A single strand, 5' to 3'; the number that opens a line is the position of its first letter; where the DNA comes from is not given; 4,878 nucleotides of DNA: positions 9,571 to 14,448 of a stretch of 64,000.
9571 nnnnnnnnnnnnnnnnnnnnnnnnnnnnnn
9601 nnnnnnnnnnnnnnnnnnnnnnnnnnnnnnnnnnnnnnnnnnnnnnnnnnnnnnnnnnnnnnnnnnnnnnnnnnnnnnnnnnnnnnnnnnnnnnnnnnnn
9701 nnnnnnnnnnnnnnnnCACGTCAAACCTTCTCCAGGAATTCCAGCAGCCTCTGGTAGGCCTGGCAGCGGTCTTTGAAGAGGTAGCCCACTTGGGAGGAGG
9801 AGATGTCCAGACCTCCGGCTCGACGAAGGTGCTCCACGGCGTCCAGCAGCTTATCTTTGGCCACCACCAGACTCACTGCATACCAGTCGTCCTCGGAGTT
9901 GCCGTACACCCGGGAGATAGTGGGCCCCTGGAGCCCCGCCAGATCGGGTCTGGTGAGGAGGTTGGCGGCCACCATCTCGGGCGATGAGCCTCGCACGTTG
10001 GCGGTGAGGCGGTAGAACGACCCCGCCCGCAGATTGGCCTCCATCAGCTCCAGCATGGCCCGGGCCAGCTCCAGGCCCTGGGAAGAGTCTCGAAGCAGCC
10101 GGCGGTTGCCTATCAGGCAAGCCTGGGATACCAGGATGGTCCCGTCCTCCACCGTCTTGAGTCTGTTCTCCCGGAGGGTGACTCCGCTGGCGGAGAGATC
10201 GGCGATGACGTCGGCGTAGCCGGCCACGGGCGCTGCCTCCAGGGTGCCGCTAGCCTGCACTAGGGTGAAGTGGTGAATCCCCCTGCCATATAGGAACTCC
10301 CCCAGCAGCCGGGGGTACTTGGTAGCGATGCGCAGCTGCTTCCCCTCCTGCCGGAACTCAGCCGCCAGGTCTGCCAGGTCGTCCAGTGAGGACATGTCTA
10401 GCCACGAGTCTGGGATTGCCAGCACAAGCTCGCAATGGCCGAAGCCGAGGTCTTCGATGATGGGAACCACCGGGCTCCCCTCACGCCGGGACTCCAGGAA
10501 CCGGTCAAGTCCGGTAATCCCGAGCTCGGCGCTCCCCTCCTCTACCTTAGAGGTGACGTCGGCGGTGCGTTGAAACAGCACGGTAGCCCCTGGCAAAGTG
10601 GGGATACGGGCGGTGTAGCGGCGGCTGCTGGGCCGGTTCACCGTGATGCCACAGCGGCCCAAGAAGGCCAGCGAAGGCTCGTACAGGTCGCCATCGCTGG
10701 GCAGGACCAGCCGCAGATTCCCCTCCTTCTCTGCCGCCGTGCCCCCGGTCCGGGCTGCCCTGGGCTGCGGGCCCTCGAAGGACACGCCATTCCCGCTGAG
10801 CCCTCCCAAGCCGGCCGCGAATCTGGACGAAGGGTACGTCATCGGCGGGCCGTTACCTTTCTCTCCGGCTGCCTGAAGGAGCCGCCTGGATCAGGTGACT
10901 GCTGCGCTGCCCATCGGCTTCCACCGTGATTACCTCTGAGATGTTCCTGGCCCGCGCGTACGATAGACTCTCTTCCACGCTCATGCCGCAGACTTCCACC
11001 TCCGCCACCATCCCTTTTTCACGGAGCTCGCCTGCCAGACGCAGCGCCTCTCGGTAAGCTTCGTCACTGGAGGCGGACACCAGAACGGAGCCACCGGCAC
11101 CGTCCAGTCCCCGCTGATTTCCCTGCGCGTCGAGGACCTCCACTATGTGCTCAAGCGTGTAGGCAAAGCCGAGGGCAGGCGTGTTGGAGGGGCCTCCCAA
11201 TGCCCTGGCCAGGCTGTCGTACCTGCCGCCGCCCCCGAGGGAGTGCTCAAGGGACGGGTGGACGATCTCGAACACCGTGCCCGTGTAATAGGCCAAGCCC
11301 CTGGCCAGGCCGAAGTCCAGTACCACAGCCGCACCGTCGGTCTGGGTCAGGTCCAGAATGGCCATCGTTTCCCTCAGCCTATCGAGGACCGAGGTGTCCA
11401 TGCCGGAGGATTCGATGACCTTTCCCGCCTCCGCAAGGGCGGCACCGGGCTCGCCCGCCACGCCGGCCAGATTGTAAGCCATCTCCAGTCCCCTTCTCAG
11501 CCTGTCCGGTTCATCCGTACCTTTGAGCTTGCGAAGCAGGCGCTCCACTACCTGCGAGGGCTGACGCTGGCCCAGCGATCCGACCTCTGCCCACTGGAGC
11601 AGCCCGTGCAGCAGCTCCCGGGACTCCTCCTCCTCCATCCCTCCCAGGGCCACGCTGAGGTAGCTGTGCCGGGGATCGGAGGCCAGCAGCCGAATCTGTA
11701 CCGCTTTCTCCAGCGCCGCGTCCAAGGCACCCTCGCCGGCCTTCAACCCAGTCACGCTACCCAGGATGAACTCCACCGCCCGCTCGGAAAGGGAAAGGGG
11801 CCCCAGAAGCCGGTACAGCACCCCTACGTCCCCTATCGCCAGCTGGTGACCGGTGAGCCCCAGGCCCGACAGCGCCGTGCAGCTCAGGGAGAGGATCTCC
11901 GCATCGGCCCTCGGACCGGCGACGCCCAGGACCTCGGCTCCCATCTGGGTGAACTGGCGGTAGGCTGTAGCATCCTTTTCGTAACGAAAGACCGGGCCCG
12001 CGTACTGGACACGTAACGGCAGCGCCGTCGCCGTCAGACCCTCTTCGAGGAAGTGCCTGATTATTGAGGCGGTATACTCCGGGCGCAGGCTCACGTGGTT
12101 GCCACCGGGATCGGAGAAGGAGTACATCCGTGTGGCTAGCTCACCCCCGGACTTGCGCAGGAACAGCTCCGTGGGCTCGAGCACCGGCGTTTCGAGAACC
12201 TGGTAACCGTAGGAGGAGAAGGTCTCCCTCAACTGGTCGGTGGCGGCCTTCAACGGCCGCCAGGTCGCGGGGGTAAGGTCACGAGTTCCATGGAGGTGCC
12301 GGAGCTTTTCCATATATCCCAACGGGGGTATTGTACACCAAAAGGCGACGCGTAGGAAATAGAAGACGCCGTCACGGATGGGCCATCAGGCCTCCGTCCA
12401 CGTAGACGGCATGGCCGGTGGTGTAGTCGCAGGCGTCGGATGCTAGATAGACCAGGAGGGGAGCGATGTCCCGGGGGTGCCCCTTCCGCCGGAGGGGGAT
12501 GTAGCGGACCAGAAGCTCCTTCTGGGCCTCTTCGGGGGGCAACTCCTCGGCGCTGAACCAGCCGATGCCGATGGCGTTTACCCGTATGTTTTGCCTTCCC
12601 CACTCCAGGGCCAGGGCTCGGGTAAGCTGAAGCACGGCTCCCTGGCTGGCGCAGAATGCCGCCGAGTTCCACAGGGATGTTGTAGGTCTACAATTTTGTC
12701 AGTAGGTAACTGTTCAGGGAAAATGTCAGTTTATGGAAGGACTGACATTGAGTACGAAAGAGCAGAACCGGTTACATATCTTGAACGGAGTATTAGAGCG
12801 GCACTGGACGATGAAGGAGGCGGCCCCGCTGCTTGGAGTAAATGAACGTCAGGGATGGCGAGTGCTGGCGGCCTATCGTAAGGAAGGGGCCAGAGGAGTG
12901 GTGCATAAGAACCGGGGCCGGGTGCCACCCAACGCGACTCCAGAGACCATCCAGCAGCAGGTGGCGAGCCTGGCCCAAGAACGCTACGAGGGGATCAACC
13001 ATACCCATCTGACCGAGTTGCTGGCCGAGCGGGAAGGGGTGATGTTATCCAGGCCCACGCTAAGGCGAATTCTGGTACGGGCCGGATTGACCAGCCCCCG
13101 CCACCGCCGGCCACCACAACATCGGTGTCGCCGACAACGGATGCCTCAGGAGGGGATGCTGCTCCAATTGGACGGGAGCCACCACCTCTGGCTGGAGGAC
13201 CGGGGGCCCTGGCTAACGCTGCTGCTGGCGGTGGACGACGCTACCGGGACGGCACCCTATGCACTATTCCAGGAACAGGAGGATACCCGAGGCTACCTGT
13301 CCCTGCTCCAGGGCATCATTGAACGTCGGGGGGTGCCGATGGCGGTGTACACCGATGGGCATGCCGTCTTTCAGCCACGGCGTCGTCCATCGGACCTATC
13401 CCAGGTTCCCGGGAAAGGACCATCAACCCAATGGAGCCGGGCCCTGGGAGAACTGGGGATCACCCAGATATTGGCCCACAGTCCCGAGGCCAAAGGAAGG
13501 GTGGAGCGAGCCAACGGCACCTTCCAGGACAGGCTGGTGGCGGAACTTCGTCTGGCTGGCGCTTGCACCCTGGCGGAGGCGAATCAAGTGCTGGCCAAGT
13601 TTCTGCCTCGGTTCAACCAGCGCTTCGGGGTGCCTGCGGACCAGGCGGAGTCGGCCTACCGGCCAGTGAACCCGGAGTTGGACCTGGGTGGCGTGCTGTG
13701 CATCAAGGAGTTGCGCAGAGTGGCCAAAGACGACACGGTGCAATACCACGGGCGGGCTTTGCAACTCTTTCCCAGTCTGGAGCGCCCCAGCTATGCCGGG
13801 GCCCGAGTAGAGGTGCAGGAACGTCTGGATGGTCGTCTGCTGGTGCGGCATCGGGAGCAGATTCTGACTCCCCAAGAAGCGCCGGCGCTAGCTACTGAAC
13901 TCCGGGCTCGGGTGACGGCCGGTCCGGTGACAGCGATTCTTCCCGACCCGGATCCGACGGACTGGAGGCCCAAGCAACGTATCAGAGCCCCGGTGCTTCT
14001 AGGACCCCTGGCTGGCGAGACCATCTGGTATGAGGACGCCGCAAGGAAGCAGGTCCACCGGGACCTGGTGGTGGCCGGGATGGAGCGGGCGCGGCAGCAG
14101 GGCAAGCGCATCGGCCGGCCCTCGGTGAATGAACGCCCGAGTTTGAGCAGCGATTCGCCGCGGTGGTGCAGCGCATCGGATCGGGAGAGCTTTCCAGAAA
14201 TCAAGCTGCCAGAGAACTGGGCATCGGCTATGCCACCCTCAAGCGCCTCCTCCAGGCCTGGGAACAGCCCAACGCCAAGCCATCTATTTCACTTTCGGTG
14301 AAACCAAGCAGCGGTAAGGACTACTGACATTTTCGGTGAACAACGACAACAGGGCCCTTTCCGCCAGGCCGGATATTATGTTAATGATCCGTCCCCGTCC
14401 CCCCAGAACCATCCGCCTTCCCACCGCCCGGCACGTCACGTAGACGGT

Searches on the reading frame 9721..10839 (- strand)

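Call 58: search_protein_families(library=pfam, proteins=[window:9721-10839:-], max_evalue=0.00001)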
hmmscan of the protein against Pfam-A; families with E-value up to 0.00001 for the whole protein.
window:9721-10839:- (372 aa): 2 families
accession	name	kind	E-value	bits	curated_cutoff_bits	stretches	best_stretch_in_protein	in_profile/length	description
PF01634.23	HisG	-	1.5e-36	126.2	25.5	1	91-255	1-148/158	ATP phosphoribosyltransferase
PF08029.16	HisG_C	-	1.3e-10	41.6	23.5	1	278-346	7-66/73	HisG, C-terminal domain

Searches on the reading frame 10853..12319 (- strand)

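Call 58: search_protein_families(library=pfam, proteins=[window:10853-12319:-], max_evalue=0.00001)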
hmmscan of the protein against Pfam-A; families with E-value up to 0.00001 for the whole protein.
window:10853-12319:- (488 aa): 2 families
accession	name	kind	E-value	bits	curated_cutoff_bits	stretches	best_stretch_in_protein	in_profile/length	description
PF13393.11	tRNA-synt_His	-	6.8e-55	186.9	25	2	11-182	1-170/308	Histidyl-tRNA synthetase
PF00587.30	tRNA-synt_2b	-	2.9e-09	37.7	29.3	1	66-158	1-99/179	tRNA synthetase class II core domain (G, H, P, S and T)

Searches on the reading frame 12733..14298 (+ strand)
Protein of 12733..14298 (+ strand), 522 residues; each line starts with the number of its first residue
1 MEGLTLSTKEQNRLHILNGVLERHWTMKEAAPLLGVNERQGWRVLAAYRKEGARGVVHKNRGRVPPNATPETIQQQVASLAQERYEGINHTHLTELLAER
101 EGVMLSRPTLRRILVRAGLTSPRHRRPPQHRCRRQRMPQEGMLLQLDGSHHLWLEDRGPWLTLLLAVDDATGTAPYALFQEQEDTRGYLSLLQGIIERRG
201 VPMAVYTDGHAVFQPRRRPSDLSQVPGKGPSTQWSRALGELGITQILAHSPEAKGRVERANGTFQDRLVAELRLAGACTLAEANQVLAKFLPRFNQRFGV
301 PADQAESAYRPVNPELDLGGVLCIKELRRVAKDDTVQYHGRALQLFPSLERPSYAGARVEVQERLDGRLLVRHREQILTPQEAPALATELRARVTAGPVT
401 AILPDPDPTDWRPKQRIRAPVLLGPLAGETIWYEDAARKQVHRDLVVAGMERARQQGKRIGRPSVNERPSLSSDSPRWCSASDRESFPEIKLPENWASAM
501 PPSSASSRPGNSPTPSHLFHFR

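Call 58: search_protein_families(library=pfam, proteins=[window:12733-14298:+], max_evalue=0.00001)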
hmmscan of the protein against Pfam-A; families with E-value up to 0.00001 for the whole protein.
window:12733-14298:+ (522 aa): 3 families
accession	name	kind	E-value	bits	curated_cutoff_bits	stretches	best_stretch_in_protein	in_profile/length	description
PF13384.12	HTH_23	-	1.9e-07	31.1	24.6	1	8-55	2-48/50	Homeodomain-like domain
PF13011.12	LZ_Tnp_IS481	-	3.9e-07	30.7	22.2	1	13-84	14-83/85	leucine-zipper of insertion element IS481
PF13565.12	HTH_32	-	2.4e-06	28.5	33.7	1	43-114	4-73/73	Homeodomain-like domain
